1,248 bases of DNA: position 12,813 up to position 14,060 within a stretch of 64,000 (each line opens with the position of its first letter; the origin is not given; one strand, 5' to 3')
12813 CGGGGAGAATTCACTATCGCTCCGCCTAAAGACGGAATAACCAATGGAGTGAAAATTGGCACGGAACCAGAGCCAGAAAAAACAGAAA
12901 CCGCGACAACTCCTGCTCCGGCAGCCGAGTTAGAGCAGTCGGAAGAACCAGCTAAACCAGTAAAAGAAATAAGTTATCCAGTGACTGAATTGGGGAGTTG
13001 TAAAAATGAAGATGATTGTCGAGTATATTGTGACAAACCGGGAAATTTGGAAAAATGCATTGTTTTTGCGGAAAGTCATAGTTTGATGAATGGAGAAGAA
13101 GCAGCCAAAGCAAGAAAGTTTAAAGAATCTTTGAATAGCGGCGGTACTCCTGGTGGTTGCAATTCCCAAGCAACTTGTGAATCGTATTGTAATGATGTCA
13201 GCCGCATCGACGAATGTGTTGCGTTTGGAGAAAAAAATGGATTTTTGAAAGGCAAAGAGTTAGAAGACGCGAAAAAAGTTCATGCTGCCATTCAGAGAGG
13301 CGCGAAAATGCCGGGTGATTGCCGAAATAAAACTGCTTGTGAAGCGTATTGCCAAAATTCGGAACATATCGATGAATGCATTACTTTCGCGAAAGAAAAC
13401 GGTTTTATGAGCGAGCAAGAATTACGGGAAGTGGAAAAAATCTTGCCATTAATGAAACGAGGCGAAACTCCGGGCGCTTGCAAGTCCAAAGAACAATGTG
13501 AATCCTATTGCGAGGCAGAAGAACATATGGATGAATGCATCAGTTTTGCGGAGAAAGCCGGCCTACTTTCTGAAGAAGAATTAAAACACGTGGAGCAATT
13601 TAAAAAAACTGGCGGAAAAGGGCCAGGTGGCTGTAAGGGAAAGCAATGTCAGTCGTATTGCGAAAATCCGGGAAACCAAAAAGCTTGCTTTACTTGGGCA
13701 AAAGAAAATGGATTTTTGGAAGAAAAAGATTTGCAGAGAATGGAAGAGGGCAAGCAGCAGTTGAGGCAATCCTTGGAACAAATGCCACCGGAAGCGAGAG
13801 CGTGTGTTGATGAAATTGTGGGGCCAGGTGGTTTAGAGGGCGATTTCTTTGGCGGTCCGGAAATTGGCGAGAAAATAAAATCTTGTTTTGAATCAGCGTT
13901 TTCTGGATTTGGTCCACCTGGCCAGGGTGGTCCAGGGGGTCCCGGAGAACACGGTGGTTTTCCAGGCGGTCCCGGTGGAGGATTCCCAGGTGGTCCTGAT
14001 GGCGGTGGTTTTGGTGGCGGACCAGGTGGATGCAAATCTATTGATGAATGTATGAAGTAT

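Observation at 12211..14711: Operon encoding a small TM protein and a 746-aa secreted protein built from five tandem four-cysteine modules plus Gly/Pro-, Gln- and Tyr/Pro-rich tracts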

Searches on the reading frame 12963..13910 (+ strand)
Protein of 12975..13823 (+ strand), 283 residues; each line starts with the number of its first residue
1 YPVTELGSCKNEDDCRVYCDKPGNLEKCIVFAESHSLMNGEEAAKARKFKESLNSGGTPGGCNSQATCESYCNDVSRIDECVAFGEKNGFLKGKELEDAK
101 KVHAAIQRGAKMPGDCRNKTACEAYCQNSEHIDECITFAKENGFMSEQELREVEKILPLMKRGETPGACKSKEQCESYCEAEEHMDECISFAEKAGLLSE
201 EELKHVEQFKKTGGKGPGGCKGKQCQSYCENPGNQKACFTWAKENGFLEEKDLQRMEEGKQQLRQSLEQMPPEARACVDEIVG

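Call 7: find_homologous_proteins(query=window:12975-13823:+, max_evalue=0.001)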
Query seq(283 aa) (283 aa): 357 proteins with E <= 0.001 among 756 candidates; the best 120 are listed.
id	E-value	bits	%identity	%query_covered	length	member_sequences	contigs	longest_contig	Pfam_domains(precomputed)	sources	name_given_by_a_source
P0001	2.0e-115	404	39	100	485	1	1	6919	-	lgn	-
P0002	5.5e-112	392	44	85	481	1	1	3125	-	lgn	-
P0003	1.2e-110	388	40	100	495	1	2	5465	-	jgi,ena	-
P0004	4.3e-110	386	44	100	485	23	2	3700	-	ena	-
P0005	4.8e-110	386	39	100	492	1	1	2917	-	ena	-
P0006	2.0e-109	384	41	91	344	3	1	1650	PF21299.3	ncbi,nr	ncbi:MAG: hypothetical protein Q8Q86_03335, partial [Candidatus Daviesbacteria bacterium]|nr:hypothe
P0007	4.9e-107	376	41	100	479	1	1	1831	-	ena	-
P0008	6.5e-107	376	40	100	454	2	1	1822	-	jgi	-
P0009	1.7e-106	374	40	100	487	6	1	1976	PF25052.2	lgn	-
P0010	7.9e-106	372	41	89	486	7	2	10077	-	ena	-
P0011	5.4e-105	369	41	88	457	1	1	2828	-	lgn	-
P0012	1.4e-104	368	38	100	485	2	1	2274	-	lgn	-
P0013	4.7e-104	366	43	88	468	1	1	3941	-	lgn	-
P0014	5.6e-104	366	39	98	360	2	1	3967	-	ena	-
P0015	1.1e-103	365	39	100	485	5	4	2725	-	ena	-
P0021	9.4e-102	359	40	93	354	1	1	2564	PF25052.2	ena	-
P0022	5.4e-101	356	39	100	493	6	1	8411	PF25052.2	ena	-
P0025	1.0e-99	352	45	90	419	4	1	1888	PF25052.2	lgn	-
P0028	3.7e-98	347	56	100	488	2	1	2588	-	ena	-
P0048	1.5e-92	329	42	98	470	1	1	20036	PF25052.2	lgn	-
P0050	1.6e-92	328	47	88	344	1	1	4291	PF25052.2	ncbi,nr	ncbi:hypothetical protein HY227_01110, partial [Candidatus Wolfebacteria bacterium]|nr:hypothetical 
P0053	8.2e-92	326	38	92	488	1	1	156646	-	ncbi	-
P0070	9.0e-87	310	38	86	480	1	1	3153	PF07127.17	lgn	-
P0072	1.6e-86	309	39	97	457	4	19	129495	-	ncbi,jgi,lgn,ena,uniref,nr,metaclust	ncbi:hypothetical protein A3B84_01405 [Candidatus Nomurabacteria bacterium RIFCSPHIGHO2_02_FULL_35_1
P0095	7.6e-81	290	44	88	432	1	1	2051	PF25052.2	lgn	-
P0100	3.2e-79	285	45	100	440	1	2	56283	PF25052.2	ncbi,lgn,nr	ncbi:MAG: hypothetical protein HYS89_01065 [Candidatus Colwellbacteria bacterium]|nr:hypothetical pr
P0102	5.8e-79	284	42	100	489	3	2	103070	PF25052.2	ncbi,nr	ncbi:MAG: hypothetical protein QF858_02070 [Candidatus Pacebacteria bacterium]|nr:hypothetical prote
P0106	5.9e-78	281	45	94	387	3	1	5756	PF25052.2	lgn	-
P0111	3.8e-77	278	47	100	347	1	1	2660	PF27403.1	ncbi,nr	ncbi:MAG: hypothetical protein HYW38_01280, partial [Candidatus Colwellbacteria bacterium]|nr:hypoth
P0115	3.1e-76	275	46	97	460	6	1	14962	PF25052.2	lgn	-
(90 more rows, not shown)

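Call 9: search_protein_families(library=pfam, proteins=[P0009, P0022, P0006, P0111, P0070, P0100, P0102, P0072, P0028, P0001], max_evalue=0.1)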
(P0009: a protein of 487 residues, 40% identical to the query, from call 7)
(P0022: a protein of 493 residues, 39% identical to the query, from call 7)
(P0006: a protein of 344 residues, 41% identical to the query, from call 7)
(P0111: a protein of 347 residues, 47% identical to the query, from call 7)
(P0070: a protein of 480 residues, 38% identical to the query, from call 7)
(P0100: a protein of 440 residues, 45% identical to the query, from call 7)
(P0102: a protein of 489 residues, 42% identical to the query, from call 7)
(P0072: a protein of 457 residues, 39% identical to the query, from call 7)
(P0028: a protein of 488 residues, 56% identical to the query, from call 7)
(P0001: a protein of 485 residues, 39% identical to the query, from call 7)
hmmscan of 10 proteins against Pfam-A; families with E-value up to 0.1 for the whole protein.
P0009 (487 aa): 2 families
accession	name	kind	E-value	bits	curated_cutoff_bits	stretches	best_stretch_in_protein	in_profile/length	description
PF25052.1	AtDEF-like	-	2e-05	25.2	25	1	11-73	6-71/79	Defensin-like family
PF19251.4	DUF5899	-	0.017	15.5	25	1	409-473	67-133/137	Minor capsid protein P2, DUF5899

P0022 (493 aa): 1 family
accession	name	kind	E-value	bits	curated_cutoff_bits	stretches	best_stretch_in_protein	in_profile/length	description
PF25052.1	AtDEF-like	-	1.4e-06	29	25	0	35-63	40-71/79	Defensin-like family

P0006 (344 aa): 1 family
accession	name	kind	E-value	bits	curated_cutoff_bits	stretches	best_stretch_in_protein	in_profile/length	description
PF21299.2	ADAM10_Cys-rich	-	8.7e-06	26.8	28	0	51-80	2-33/56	ADAM10, cysteine-rich domain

P0111 (347 aa): 1 family
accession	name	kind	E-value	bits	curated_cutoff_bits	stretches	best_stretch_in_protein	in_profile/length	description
PF25052.1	AtDEF-like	-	0.0014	19.3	25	0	20-81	9-71/79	Defensin-like family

P0070 (480 aa): 5 families
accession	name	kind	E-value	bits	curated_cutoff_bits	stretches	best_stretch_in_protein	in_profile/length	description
PF07127.16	Nodulin_late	-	1.4e-05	25.8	30.4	1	1-59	1-50/54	Late nodulin domain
PF25052.1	AtDEF-like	-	0.00028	21.5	25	0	4-57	6-65/79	Defensin-like family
PF21299.2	ADAM10_Cys-rich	-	0.0025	18.9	28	0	249-270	2-23/56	ADAM10, cysteine-rich domain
PF09898.14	DUF2125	-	0.0037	17.3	24.2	0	106-142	258-294/319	Uncharacterized protein conserved in bacteria (DUF2125)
PF01934.22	HepT-like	-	0.058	13.5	23.5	0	310-341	56-86/120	Ribonuclease HepT-like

P0100 (440 aa): 3 families
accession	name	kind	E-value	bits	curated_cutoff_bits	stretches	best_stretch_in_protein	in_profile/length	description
PF25052.1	AtDEF-like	-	3.6e-06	27.6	25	1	3-66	5-72/79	Defensin-like family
PF07127.16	Nodulin_late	-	0.044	14.6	30.4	0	37-60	27-49/54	Late nodulin domain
PF05968.16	Bacillus_PapR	-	0.093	13.5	27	0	1-13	1-13/48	Bacillus PapR protein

P0102 (489 aa): 2 families
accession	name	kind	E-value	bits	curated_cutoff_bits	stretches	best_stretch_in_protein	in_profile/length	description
PF25052.1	AtDEF-like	-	1.7e-05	25.4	25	1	11-73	9-70/79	Defensin-like family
PF04136.21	COG3_N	-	0.1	13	27.9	0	54-76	92-114/147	Conserved oligomeric Golgi complex subunit 3, N-terminal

P0072 (457 aa): 1 family
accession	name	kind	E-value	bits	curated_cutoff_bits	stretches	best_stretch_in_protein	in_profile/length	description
PF25052.1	AtDEF-like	-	0.0037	18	25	1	16-74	13-72/79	Defensin-like family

P0028 (488 aa): 1 family
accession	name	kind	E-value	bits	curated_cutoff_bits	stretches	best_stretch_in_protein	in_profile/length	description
PF25052.1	AtDEF-like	-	0.00018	22.1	25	1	39-67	38-69/79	Defensin-like family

P0001 (485 aa): 1 family
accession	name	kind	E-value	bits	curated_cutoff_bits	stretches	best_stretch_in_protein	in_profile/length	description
PF25052.1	AtDEF-like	-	0.05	14.3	25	0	141-165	38-65/79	Defensin-like family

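Call 12: find_encoding_contigs(protein=P0053, flank=6000, max_places=3)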
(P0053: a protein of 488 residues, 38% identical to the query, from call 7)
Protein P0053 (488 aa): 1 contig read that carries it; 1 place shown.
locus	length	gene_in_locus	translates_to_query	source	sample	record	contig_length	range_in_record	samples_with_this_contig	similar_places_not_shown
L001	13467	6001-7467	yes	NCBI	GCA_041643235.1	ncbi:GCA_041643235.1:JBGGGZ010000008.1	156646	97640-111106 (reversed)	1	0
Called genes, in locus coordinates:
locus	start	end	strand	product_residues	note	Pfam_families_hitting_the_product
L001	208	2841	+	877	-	PF00690:Cation_ATPase_N, PF00122:E1-E2_ATPase, PF00702:Hydrolase, PF13246:Cation_ATPase, PF08282:Hydrolase_3 (weak), PF00689:Cation_ATPase_C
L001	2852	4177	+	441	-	PF00704:Glyco_hydro_18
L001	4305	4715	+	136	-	PF01464:SLT (weak), PF18896:SLT_3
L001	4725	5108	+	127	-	PF02482:Ribosomal_S30AE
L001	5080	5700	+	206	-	PF01135:PCMT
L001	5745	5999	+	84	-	-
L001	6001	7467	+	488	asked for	-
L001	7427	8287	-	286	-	PF00551:Formyl_trans_N, PF02911:Formyl_trans_C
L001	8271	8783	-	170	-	PF01327:Pep_deformylase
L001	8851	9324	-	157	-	-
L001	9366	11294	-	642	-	PF17764:PriA_3primeBD (weak), PF18074:PriA_C (weak)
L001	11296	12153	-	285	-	-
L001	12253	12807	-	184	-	-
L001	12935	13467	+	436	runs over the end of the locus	PF00275:EPSP_synthase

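Call 13: find_encoding_contigs(protein=P0072, flank=6000, max_places=3)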
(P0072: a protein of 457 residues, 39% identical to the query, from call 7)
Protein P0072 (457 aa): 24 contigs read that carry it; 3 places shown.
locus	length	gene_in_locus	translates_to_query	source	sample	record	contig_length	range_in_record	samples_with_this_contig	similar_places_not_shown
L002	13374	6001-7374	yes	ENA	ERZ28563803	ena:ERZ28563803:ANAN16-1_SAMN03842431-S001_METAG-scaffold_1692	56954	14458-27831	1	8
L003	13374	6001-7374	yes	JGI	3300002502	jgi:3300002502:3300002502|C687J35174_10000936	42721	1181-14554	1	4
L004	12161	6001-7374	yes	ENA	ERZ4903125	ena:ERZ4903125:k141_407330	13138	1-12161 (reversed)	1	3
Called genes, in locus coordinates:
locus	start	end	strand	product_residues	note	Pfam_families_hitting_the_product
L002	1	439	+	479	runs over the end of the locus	PF03951:Gln-synt_N, PF00120:Gln-synt_C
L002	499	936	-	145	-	-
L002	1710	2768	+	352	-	PF13091:PLDc_2, PF17941:PP_kinase_C_1 (faint), PF00614:PLDc (weak), PF13091:PLDc_2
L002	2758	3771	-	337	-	PF04608:PgpA, PF01864:CarS-like, PF01148:CTP_transf_1 (weak)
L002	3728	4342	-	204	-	PF01066:CDP-OH_P_transf (weak)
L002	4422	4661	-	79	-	-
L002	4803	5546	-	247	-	-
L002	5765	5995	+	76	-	-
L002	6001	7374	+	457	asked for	-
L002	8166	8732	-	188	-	PF01936:NYN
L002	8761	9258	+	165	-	PF02481:DNA_processg_A (weak)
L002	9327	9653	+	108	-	PF02635:DsrE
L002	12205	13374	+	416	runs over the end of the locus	PF01471:PG_binding_1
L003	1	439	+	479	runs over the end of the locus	PF03951:Gln-synt_N, PF00120:Gln-synt_C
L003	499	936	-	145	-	-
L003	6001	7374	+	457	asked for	-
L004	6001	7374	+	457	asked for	-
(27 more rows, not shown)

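Call 16: find_encoding_contigs(protein=P0102, flank=6000, max_places=2)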
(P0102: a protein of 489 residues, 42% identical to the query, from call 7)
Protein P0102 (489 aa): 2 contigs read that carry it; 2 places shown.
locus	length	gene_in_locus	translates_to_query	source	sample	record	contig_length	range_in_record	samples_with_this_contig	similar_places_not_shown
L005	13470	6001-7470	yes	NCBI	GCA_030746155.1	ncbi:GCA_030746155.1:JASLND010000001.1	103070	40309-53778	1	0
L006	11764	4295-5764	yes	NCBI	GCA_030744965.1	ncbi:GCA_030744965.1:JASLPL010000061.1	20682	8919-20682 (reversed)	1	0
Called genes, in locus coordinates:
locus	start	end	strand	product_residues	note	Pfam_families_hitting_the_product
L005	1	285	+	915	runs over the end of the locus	PF01935:DUF87 (faint), PF26449:DUF8128, PF12696:TraG-D_C (weak)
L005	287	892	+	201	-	PF00334:NDK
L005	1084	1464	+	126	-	PF09997:DUF2238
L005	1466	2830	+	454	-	PF00753:Lactamase_B, PF23023:Anti-Pycsar_Apyc1 (weak), PF12706:Lactamase_B_2, PF16661:Lactamase_B_6, PF10996:Beta-Casp, PF07521:RMMBL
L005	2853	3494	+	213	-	PF18306:LDcluster4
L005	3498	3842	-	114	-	PF00453:Ribosomal_L20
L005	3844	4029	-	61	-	PF01632:Ribosomal_L35p (weak)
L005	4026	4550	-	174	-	PF05198:IF3_N, PF00707:IF3_C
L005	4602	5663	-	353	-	PF01594:AI-2E_transport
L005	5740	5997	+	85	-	-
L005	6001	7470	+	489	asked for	PF25052:AtDEF-like (faint)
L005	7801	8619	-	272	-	-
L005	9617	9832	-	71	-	-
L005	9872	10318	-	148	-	PF01668:SmpB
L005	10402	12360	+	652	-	PF06480:FtsH_ext (faint), PF00004:AAA, PF17862:AAA_lid_3, PF01434:Peptidase_M41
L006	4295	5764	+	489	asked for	PF25052:AtDEF-like (faint)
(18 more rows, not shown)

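Call 17: find_encoding_contigs(protein=P0100, flank=6000, max_places=2)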
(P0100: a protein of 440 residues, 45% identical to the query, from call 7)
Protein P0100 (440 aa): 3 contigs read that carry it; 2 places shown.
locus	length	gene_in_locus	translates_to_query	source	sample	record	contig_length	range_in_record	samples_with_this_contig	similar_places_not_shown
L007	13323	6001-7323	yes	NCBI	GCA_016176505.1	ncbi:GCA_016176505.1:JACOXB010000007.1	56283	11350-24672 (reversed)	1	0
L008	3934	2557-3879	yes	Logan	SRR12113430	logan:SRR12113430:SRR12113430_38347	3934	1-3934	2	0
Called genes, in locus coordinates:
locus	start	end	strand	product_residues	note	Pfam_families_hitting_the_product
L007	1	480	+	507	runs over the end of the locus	PF13632:Glyco_trans_2_3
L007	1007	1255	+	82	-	PF23548:Zn_ribbon_FGT1_2 (faint), PF27609:Rv1322 (faint), PF24441:DUF7560 (faint)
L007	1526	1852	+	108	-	-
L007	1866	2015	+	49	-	-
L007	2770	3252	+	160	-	PF00313:CSD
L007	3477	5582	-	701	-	PF17191:RecG_wedge, PF01336:tRNA_anti-codon, PF04851:ResIII, PF00270:DEAD, PF00271:Helicase_C, PF22590:Cas3-like_C_2 (weak), PF19833:RecG_dom3_C (weak)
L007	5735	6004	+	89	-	-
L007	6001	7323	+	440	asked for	PF25052:AtDEF-like (faint)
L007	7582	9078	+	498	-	PF01743:PolyA_pol, PF12627:PolyA_pol_RNAbd, PF01966:HD, PF13735:tRNA_NucTran2_2 (weak)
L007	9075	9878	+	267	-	PF01177:Asp_Glu_race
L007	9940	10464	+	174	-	PF04542:Sigma70_r2, PF08281:Sigma70_r4_2, PF04545:Sigma70_r4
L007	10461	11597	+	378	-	PF18915:DUF5667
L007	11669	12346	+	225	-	PF20143:NAD_kinase_C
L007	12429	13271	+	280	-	PF01186:Lysyl_oxidase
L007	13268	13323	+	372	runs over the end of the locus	PF07995:GSDH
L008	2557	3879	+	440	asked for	PF25052:AtDEF-like (faint)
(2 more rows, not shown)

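Call 26: predict_structure(alignment_id=A1)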
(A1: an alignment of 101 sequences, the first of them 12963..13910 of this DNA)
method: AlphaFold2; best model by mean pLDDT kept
length: 316 residues; sequences in the alignment: 101
mean_pLDDT: 93.6   pTM: 0.74
mean pLDDT of the five models: 93.6, 92.5, 92.1, 91.9, 91.3
residues with pLDDT >= 90: 284; 70-90: 31; 50-70: 1; < 50: 0
segments of 3 or more residues with pLDDT < 50: none
pLDDT, mean of each block of 10 residues (from residue 1): 94 97 95 97 96 95 95 95 97 96 96 96 94 95 95 95 95 93 94 96 93 92 94 93 94 93 91 93 88 80 92 80
secondary structure, 60 per line:
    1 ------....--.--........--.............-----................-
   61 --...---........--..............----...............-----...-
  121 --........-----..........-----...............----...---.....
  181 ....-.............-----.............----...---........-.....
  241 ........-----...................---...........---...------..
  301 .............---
elements in order: H16-23 H26-38 H44-59 H69-76 H79-92 H97-111 H123-130 H136-145 H151-165 H176-184 H186-198 H204-216 H227-234 H236-248 H254-272 H276-286 H299-313

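Call 29: fold_search(model_id=the predicted structure, library=pdb)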
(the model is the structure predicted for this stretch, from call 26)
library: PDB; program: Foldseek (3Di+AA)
matches with E <= 10: 13; with E <= 0.001: 0
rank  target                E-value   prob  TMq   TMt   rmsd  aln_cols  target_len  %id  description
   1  7kdt_A                3.9e+00  0.03  0.13  0.10  20.9       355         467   12  Human Tom70 in complex with SARS CoV2 Orf9b (released 2020-10-21)
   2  9ed8_A                4.7e+00  0.03  0.14  0.04  21.2       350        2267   12  Intermediate state of mTOR on membrane (released 2025-09-10)
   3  5gom_A                5.1e+00  0.02  0.09  0.08  22.2       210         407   12  Truncated mitofusin-1, transition-like state (released 2017-02-01)
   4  8qvw_B                5.4e+00  0.04  0.17  0.14  21.7       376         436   14  Cryo-EM structure of the peptide binding domain of human SRP68/72 (released 2024-02-07)
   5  5xyb_B                6.5e+00  0.04  0.15  0.14  14.1       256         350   12  Crystal structure of AimR from Bacillus phage SPbeta (released 2018-08-15)
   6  1ffk_M                7.1e+00  0.06  0.10  0.20  15.6        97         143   16  CRYSTAL STRUCTURE OF THE LARGE RIBOSOMAL SUBUNIT FROM HALOARCULA MARISMORTUI AT 2.4 ANGSTROM RESOLUTION (released 2000-08-14)
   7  5l4k_Q                7.1e+00  0.04  0.15  0.12  14.9       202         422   11  The human 26S proteasome lid (released 2016-09-07)
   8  4m57                  7.5e+00  0.04  0.18  0.11  15.0       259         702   14  Crystal structure of the pentatricopeptide repeat protein PPR10 from maize (released 2013-10-30)
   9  7mq8_LP               7.8e+00  0.02  0.15  0.11  17.3       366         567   15  Cryo-EM structure of the human SSU processome, state pre-A1 (released 2021-09-22)
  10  6t46_C                8.2e+00  0.03  0.17  0.16  21.9       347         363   11  Structure of the Rap conjugation gene regulator of the plasmid pLS20 in complex with the Phr* peptide (released 2020-06-24)
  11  7ya9                  9.0e+00  0.05  0.12  0.24  11.6       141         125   11  Fis1 (Mitochondrial fission 1 protein) (released 2023-07-05)
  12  6jg5_A                9.0e+00  0.03  0.14  0.12  14.5       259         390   10  Crystal structure of AimR (released 2019-07-03)
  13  4j2c_C                9.9e+00  0.07  0.10  0.29  13.7        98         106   17  GARP-SNARE Interaction (released 2013-12-25)

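Call 67: fold_search(model_id=the predicted structure, library=viral)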
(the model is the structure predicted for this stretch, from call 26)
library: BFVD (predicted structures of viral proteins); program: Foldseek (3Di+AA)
matches with E <= 10: 71; with E <= 0.001: 0
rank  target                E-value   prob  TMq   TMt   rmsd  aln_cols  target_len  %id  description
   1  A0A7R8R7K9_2          1.9e-01  0.13  0.12  0.07  25.9       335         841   14  Tape measure protein [Klebsiella phage vB_KaS-Veronica]
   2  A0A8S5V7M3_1          4.1e-01  0.10  0.11  0.06  24.1       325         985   10  Uncharacterized protein [CrAss-like virus sp. ctUXy6]
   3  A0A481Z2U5            4.7e-01  0.18  0.19  0.17  16.7       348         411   12  Uncharacterized protein [Pithovirus LCPAC101]
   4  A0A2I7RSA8            1.4e+00  0.04  0.11  0.07  25.2       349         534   11  (no name in the UniProt tables at hand)
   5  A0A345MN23            1.8e+00  0.15  0.16  0.18  17.9       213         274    6  (no name in the UniProt tables at hand)
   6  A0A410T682            2.3e+00  0.11  0.15  0.26  12.5       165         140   12  (no name in the UniProt tables at hand)
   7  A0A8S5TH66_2          2.5e+00  0.03  0.11  0.06  23.2       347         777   13  Tail tape measure [Siphoviridae sp. ctTfn5]
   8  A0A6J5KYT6            2.6e+00  0.04  0.14  0.06  27.6       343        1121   13  Uncharacterized protein [uncultured Caudovirales phage]
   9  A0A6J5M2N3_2          2.6e+00  0.03  0.12  0.06  20.3       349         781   11  Uncharacterized protein [uncultured Caudovirales phage]
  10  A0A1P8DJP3            3.1e+00  0.06  0.13  0.17  17.2       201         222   13  (no name in the UniProt tables at hand)
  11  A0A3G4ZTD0            3.4e+00  0.06  0.16  0.17  13.8       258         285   12  HCP-like protein (Fragment) [Edafosvirus sp.]
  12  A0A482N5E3            3.4e+00  0.03  0.13  0.11  24.9       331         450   12  (no name in the UniProt tables at hand)
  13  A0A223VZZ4            3.4e+00  0.02  0.10  0.04  24.2       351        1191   11  Cell wall hydrolyse [Agrobacterium phage Atu_ph03]
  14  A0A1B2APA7            3.9e+00  0.02  0.12  0.06  21.9       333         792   11  (no name in the UniProt tables at hand)
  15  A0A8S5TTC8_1          3.9e+00  0.02  0.14  0.05  26.1       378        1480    9  NlpC/P60 family [Siphoviridae sp. ct5jB2]
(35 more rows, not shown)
